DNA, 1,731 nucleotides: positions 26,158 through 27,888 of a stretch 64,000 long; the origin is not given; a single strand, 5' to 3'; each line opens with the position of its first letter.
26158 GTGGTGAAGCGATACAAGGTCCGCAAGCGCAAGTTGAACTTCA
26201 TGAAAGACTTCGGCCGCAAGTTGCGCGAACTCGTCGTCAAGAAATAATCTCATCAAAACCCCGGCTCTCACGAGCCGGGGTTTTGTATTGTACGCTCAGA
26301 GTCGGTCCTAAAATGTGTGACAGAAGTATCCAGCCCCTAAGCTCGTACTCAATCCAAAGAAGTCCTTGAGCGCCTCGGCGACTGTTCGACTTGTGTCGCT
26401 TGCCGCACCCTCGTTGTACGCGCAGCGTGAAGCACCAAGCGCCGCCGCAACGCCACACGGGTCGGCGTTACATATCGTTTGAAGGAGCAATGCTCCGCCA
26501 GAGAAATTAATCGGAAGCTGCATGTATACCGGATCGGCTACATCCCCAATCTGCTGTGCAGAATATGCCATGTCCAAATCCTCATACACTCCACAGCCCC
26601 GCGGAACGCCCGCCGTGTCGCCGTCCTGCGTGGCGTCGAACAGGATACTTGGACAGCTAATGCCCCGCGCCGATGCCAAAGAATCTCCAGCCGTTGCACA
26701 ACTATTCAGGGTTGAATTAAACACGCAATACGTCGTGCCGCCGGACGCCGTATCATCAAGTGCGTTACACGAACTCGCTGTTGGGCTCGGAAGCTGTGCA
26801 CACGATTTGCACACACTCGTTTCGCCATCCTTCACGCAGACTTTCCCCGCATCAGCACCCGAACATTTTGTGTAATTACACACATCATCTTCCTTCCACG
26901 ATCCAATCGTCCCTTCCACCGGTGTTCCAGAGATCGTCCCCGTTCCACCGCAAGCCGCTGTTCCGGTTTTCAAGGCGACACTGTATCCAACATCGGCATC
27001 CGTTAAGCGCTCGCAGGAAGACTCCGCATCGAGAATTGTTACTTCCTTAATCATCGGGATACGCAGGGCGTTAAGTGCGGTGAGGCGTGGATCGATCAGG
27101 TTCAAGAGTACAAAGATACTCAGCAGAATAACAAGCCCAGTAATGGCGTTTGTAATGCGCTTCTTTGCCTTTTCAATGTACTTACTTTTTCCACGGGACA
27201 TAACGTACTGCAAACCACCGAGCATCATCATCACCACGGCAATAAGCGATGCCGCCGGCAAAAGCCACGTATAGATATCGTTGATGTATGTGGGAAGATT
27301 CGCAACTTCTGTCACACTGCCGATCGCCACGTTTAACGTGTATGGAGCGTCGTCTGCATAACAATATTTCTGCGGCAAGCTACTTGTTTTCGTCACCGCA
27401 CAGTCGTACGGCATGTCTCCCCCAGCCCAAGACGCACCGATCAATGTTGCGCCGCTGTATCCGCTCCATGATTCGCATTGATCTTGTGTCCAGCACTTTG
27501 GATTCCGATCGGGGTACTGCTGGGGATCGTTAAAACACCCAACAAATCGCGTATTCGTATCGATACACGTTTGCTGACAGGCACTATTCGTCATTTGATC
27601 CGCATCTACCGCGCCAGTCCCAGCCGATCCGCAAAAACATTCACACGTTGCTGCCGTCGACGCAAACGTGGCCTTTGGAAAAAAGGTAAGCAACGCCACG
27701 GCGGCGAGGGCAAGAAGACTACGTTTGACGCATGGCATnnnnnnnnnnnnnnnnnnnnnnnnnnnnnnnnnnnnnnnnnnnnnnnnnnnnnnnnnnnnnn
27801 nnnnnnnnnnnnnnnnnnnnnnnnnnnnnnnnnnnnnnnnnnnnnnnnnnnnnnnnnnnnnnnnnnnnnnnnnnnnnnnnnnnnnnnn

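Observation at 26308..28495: Cys-rich TrbC/VirB2-like secreted protein translationally overlapped by a dedicated DsbA-like oxidoreductase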

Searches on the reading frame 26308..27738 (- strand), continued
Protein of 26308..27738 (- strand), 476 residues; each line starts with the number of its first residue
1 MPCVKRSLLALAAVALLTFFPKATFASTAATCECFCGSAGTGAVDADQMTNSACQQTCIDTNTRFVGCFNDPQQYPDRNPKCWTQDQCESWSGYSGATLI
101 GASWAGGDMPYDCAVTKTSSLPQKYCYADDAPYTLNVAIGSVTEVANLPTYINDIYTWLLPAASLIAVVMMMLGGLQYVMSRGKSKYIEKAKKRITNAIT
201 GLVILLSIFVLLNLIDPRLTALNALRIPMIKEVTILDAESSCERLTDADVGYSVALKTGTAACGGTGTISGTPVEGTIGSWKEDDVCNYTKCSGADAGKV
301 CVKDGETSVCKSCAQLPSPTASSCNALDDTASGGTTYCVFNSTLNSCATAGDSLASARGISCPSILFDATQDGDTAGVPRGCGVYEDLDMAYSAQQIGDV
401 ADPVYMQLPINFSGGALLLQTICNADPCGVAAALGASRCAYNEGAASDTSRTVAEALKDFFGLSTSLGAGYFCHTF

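Call 48: find_related_loci(query=A1, collection=genome_contigs, flank=6000)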
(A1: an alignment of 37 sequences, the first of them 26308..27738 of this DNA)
Query A1 (476 aa) in genome_contigs; peptide patterns used: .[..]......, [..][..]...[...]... (x = any residue, [..] = any of these).
101 stretches matched a pattern; 22 encode a relative of the query (tblastn E <= 1e-3); 22 distinct loci.
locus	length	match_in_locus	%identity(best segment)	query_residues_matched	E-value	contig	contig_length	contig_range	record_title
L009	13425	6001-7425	72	1-476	0e+0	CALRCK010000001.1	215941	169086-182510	MAG: Candidatus Uhrbacteria bacterium isolate Ike-50m-33 genome assembly, contig: Ike-50-c14, whole genome shotgun seque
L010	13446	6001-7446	55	1-476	1e-164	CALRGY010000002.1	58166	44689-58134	MAG: Candidatus Uhrbacteria bacterium isolate TrH-25oct19-103 genome assembly, contig: TrH-25oct19-C767, whole genome sh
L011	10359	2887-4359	50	1-476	1e-148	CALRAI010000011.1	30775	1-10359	MAG: Candidatus Uhrbacteria bacterium isolate MaH-04nov19-6 genome assembly, contig: MaH-04nov19-C3482, whole genome sho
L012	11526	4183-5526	54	1-442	6e-148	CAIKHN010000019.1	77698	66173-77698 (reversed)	Candidatus Uhrbacteria bacterium isolate LJ-3-15m_bin-0684 genome assembly, contig: bin-0684:19/40, whole genome shotgun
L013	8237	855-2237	49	1-476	1e-144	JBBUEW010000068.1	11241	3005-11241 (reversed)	MAG: Patescibacteria group bacterium isolate H41-bin101_1 H41_bin101_1_000000000068, whole genome shotgun sequence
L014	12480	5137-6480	52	1-442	1e-140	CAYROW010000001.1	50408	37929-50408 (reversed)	MAG TPA_asm: uncultured Gammaproteobacteria bacterium isolate SRP192515_co2_1 genome assembly, contig: NODE_401_length_5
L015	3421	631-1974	48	1-448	3e-130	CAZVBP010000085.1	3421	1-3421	MAG TPA_asm: uncultured Gammaproteobacteria bacterium isolate SRP278252_co2_354 genome assembly, contig: NODE_61990_leng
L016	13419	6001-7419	48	1-450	1e-126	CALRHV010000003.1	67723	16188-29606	MAG: Candidatus Uhrbacteria bacterium isolate TrH-25oct19-208 genome assembly, contig: TrH-25oct19-C555, whole genome sh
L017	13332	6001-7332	46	1-442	1e-123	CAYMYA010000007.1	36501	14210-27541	MAG TPA_asm: uncultured Gammaproteobacteria bacterium isolate SRP192515_co2_178 genome assembly, contig: NODE_809_length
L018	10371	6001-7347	42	1-476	1e-115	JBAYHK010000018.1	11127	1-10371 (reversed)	MAG: Patescibacteria group bacterium isolate SO_2016_GW1_148 scaffold10580_OW334_2016, whole genome shotgun sequence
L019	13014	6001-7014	30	7-343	1e-40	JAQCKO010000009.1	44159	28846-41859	MAG: bacterium isolate casp40-mb.74 NODE_1993_length_44159_cov_0.128552, whole genome shotgun sequence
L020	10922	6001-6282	63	140-233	4e-31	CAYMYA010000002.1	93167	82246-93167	MAG TPA_asm: uncultured Gammaproteobacteria bacterium isolate SRP192515_co2_178 genome assembly, contig: NODE_132_length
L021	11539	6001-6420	48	138-286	5e-31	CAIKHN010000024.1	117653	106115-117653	Candidatus Uhrbacteria bacterium isolate LJ-3-15m_bin-0684 genome assembly, contig: bin-0684:24/40, whole genome shotgun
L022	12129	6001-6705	37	138-363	2e-30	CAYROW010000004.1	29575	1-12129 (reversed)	MAG TPA_asm: uncultured Gammaproteobacteria bacterium isolate SRP192515_co2_1 genome assembly, contig: NODE_1141_length_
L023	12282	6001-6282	62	140-233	2e-30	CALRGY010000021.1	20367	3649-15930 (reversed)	MAG: Candidatus Uhrbacteria bacterium isolate TrH-25oct19-103 genome assembly, contig: TrH-25oct19-C4988, whole genome s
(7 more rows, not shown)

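Call 86: search_protein_families(library=pfam, proteins=[P0057, P0052], max_evalue=1)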
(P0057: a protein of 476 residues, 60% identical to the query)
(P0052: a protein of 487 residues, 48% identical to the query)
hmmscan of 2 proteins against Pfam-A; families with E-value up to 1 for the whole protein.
P0057 (476 aa): 5 families
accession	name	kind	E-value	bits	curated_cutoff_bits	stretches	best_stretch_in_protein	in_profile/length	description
PF18895.5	T4SS_pilin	-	2.2e-10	40.9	26.6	1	155-216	5-65/71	Type IV secretion system pilin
PF01427.22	Peptidase_M15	-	0.0082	16.4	27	1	407-435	162-190/199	D-ala-D-ala dipeptidase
PF22911.1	PRAS_NT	-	0.22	12.4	27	1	285-318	5-38/68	Proline-rich AKT1 substrate 1, N-terminal domain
PF02557.22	VanY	-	0.26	11.5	25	1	284-391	11-76/132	D-alanyl-D-alanine carboxypeptidase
PF04246.17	RseC_MucC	-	0.35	11.2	24.4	0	273-320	21-71/130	Positive regulator of sigma(E), RseC/MucC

P0052 (487 aa): 5 families
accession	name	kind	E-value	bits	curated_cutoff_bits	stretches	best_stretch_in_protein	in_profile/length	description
PF18895.5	T4SS_pilin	-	5.9e-10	39.5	26.6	1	166-227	5-65/71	Type IV secretion system pilin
PF01427.22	Peptidase_M15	-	0.029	14.6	27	1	417-444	162-189/199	D-ala-D-ala dipeptidase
PF13664.11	DUF4149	-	0.084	13.6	24.6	0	3-31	32-60/102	Domain of unknown function (DUF4149)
PF07843.16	DUF1634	-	0.1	13.1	27.5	1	176-223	3-50/102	Protein of unknown function (DUF1634)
PF00711.24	Defensin_beta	-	0.19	12.2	21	1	333-350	4-21/36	Beta defensin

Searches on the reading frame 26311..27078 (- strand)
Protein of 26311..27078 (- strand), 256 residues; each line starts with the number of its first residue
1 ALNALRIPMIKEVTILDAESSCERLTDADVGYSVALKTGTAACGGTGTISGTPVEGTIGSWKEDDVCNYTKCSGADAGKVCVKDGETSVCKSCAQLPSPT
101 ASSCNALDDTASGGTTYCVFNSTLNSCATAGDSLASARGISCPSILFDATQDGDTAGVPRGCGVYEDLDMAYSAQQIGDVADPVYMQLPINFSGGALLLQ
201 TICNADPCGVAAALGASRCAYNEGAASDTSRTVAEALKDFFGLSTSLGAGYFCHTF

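Call 55: search_protein_representatives(protein=window:26311-27078:-)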
Query: 256 residues. Proteins with E-value up to 0.001 (for the whole library): 24; up to 1e-10: 6; up to 1e-30: 1. The best 24 are listed.
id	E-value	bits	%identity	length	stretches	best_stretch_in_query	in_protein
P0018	1.5e-43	165.5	49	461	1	2-256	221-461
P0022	3.3e-25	105.4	38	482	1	2-217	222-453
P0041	6.7e-21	91.3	42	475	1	2-229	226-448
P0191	1.4e-18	83.8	36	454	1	1-227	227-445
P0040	1.3e-16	77.3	34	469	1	3-223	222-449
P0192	1.6e-14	70.5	38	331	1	4-153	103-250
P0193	2.3e-10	56.8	32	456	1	2-211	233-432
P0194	3.3e-10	56.3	37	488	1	3-225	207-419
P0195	9.2e-10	54.8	44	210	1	4-112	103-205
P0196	9.8e-10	54.8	37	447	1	2-182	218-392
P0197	1.1e-09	54.6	36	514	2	2-128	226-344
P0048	1.3e-09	54.4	31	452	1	2-225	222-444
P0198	1.2e-08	51.2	30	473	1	3-212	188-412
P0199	1.8e-08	50.6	32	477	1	2-253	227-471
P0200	1.5e-07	47.6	38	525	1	2-106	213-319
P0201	3.8e-07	46.3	26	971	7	159-235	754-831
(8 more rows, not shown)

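Call 86: search_protein_families(library=pfam, proteins=[P0201, window:26311-27078:-], max_evalue=1)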
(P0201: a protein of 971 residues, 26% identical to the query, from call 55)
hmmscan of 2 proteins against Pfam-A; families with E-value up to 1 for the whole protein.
P0201 (971 aa): 8 families
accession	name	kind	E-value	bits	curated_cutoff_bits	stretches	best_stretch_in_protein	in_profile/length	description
PF03646.20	FlaG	-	8.3e-07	29.5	23.8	0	376-413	20-57/101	FlaG protein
PF05271.16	Tobravirus_2B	-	1.7e-05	25.2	22.5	0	387-415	34-62/117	Tobravirus 2B protein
PF00524.23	PPV_E1_N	-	0.0011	19.7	22.5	0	194-236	35-75/121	E1 Protein, N terminal domain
PF16399.11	Aquarius_N_1st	-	0.0035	16.9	26.6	0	512-535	243-266/393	Intron-binding protein aquarius N-terminal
PF25821.1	DUF7950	-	0.0098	16.5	31.3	0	731-783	3-55/128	Domain of unknown function (DUF7950)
PF05062.17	RICH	-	0.022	15.5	23.2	0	125-146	2-23/82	RICH domain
PF19838.5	LptD_2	-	0.19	10.8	22.5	0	342-404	181-243/464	LptD protein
PF07730.19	HisKA_3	-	0.65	11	24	0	834-854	41-61/68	Histidine kinase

window:26311-27078:- (256 aa): 0 families
